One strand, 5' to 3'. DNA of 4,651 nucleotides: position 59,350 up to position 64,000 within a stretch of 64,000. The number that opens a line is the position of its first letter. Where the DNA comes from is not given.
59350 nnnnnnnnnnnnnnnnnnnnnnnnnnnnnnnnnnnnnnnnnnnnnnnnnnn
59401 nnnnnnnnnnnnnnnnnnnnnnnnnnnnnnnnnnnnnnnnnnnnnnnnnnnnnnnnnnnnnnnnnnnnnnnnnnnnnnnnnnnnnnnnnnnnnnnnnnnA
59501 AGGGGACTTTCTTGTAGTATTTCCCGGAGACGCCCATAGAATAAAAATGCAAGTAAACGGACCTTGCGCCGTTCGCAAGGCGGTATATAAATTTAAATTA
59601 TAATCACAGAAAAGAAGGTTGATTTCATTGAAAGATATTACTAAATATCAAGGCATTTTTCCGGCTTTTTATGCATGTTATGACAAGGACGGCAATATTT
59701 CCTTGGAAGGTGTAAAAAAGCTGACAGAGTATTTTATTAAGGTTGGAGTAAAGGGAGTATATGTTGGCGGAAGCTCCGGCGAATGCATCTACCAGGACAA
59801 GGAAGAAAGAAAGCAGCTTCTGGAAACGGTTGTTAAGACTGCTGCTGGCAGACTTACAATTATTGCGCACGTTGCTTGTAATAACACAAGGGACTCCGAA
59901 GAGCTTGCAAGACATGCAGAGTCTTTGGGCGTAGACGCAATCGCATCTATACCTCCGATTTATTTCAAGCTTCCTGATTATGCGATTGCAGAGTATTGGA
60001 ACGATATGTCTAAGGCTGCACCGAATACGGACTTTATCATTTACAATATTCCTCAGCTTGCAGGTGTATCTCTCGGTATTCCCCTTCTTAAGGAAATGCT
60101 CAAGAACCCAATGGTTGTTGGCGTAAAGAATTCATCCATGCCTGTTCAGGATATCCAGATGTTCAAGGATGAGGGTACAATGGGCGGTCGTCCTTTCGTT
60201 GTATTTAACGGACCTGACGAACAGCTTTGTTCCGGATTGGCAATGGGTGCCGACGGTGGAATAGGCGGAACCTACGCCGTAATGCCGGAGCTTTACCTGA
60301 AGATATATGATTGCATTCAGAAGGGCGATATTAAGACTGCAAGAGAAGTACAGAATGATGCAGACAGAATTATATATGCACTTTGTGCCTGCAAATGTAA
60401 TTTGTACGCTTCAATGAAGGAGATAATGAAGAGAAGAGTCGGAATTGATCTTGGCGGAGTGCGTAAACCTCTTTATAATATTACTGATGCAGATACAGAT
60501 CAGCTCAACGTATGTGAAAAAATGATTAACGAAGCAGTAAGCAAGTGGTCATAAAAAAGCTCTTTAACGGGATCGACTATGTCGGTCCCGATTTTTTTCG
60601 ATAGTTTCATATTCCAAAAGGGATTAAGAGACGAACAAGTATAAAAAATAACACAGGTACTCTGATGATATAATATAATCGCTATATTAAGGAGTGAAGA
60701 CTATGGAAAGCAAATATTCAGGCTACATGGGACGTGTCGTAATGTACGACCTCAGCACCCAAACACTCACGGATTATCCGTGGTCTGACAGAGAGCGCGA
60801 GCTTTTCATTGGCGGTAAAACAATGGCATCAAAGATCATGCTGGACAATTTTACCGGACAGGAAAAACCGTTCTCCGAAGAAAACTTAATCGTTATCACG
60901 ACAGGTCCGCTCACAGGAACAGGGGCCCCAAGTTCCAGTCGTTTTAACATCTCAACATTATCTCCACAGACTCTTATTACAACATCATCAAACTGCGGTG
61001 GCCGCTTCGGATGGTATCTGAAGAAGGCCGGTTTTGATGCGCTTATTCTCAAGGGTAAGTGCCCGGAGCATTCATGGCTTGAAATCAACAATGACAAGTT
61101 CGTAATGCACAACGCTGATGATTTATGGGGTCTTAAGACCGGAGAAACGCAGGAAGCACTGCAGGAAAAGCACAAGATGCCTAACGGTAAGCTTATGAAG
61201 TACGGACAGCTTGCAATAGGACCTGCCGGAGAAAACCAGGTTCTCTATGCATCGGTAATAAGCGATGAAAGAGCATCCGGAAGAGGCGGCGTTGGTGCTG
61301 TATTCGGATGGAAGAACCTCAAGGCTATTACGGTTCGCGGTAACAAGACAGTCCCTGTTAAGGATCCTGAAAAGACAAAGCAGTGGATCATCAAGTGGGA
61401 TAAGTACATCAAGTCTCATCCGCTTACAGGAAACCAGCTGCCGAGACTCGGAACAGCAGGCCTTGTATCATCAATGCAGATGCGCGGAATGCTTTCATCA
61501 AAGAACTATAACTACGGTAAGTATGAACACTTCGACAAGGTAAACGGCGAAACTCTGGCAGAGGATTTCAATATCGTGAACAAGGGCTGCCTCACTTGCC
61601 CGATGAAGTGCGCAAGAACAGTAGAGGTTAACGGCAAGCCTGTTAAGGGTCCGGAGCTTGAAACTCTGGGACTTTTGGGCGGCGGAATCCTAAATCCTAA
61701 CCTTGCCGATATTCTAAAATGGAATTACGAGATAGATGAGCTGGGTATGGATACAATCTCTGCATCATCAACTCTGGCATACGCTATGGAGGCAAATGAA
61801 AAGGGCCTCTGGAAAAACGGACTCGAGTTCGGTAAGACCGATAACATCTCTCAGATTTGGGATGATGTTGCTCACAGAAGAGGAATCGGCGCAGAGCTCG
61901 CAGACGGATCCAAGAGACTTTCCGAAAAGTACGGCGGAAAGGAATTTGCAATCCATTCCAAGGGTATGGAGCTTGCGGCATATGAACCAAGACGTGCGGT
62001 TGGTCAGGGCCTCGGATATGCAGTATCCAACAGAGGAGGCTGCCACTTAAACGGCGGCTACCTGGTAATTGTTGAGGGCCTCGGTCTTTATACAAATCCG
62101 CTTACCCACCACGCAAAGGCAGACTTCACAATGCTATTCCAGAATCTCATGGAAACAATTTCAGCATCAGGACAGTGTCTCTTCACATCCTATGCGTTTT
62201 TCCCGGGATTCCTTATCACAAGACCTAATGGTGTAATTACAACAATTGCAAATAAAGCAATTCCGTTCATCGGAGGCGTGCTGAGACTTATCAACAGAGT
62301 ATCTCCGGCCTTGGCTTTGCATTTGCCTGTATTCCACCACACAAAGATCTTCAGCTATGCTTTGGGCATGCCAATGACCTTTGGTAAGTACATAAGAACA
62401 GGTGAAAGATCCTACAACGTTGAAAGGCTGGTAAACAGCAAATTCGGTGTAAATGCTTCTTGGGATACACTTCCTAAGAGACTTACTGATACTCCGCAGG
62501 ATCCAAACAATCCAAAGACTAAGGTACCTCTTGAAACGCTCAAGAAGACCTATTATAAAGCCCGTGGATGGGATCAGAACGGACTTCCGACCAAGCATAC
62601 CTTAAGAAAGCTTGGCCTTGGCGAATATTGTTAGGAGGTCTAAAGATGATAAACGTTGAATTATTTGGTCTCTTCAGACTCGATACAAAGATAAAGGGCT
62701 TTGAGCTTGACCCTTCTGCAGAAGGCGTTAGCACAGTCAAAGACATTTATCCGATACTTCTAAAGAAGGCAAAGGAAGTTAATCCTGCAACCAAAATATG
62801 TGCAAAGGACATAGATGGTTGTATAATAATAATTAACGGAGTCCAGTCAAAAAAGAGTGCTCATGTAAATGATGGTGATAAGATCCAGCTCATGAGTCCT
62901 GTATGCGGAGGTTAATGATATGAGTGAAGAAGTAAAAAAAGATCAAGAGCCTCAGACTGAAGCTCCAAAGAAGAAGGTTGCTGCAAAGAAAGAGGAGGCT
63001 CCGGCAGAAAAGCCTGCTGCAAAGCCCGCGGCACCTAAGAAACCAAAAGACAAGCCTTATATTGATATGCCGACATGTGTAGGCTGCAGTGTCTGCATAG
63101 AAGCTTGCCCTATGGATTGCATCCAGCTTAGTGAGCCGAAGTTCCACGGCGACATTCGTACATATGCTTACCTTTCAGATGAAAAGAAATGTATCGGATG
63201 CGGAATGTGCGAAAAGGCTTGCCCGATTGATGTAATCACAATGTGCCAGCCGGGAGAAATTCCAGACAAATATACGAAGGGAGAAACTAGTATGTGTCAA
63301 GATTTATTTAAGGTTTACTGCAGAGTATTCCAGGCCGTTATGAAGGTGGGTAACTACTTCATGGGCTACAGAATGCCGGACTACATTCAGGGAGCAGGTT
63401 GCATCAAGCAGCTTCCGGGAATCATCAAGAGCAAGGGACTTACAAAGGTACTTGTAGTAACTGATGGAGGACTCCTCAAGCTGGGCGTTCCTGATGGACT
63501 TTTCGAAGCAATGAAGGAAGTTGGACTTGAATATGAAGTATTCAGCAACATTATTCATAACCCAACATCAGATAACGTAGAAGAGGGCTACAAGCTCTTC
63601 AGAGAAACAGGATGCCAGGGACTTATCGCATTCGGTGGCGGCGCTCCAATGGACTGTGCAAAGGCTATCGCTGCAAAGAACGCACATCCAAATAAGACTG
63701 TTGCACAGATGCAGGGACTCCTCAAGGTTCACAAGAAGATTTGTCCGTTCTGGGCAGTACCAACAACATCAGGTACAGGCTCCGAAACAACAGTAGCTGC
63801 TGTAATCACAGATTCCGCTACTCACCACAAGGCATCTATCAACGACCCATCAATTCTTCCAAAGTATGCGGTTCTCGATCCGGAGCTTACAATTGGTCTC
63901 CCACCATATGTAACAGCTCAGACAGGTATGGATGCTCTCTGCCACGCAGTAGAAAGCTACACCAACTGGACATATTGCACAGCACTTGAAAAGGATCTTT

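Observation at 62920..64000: Gene missing from the ORF track: in-frame Lys/Ala/Pro-rich tail, ferredoxin and Fe-ADH fusion with an internal RBS-ATG at the domain boundary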

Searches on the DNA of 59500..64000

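Call 37: search_rna_families(source=window, start=59500, end=64000, threshold=evalue, max_evalue=1)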
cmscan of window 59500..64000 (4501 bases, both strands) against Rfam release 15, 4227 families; matches with E-value up to 1: 0.
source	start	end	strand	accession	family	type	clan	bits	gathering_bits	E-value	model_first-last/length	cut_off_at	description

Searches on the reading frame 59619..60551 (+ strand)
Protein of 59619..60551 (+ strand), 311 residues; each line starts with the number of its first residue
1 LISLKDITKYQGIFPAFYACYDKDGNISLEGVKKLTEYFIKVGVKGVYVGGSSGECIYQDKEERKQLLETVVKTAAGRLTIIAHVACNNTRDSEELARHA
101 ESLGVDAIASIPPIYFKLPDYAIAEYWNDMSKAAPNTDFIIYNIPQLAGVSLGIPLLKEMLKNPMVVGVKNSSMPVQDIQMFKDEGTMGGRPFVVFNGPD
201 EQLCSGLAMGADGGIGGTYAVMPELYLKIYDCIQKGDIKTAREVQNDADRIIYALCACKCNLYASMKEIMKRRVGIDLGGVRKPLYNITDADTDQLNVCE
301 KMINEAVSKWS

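Call 6: search_protein_families(library=pfam, proteins=[window:59619-60551:+], max_evalue=0.01)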
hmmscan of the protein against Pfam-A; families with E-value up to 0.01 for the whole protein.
window:59619-60551:+ (311 aa): 1 family
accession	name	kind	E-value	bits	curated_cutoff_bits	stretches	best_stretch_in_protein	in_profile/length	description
PF00701.28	DHDPS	-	5.7e-57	193.1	22.1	1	10-297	2-283/289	Dihydrodipicolinate synthetase family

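Call 7: search_protein_families(library=ncbifam, proteins=[window:59619-60551:+], max_evalue=0.01)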
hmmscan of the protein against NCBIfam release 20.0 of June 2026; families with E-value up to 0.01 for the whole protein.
window:59619-60551:+ (311 aa): 7 families
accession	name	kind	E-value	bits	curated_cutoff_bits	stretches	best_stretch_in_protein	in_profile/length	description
NF003164.0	PRK04147.1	equivalog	4.3e-69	233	281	1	9-300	3-287/294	N-acetylneuraminate lyase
TIGR00683.1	nanA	equivalog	3.3e-58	197.3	382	1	11-297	2-282/293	N-acetylneuraminate lyase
TIGR00674.1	dapA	equivalog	2e-38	131.9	206.15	1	15-299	4-282/286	4-hydroxy-tetrahydrodipicolinate synthase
NF040954.1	Arch_KDGaldase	equivalog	9.1e-36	123.7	390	1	19-299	9-277/288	bifunctional 2-dehydro-3-deoxy-phosphogluconate/2-dehydro-3-deoxy-6-phosphogalactonate aldolase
TIGR02313.1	HpaI-NOT-DapA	exception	3.1e-34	118.1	396.7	1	12-245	3-234/294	2,4-dihydroxyhept-2-ene-1,7-dioic acid aldolase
NF002958.0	PRK03620.1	subfamily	8.4e-22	77.3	278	1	19-298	20-294/307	5-dehydro-4-deoxyglucarate dehydratase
TIGR03249.1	KdgD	equivalog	6.2e-18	64.9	373.95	1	12-298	11-293/299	5-dehydro-4-deoxyglucarate dehydratase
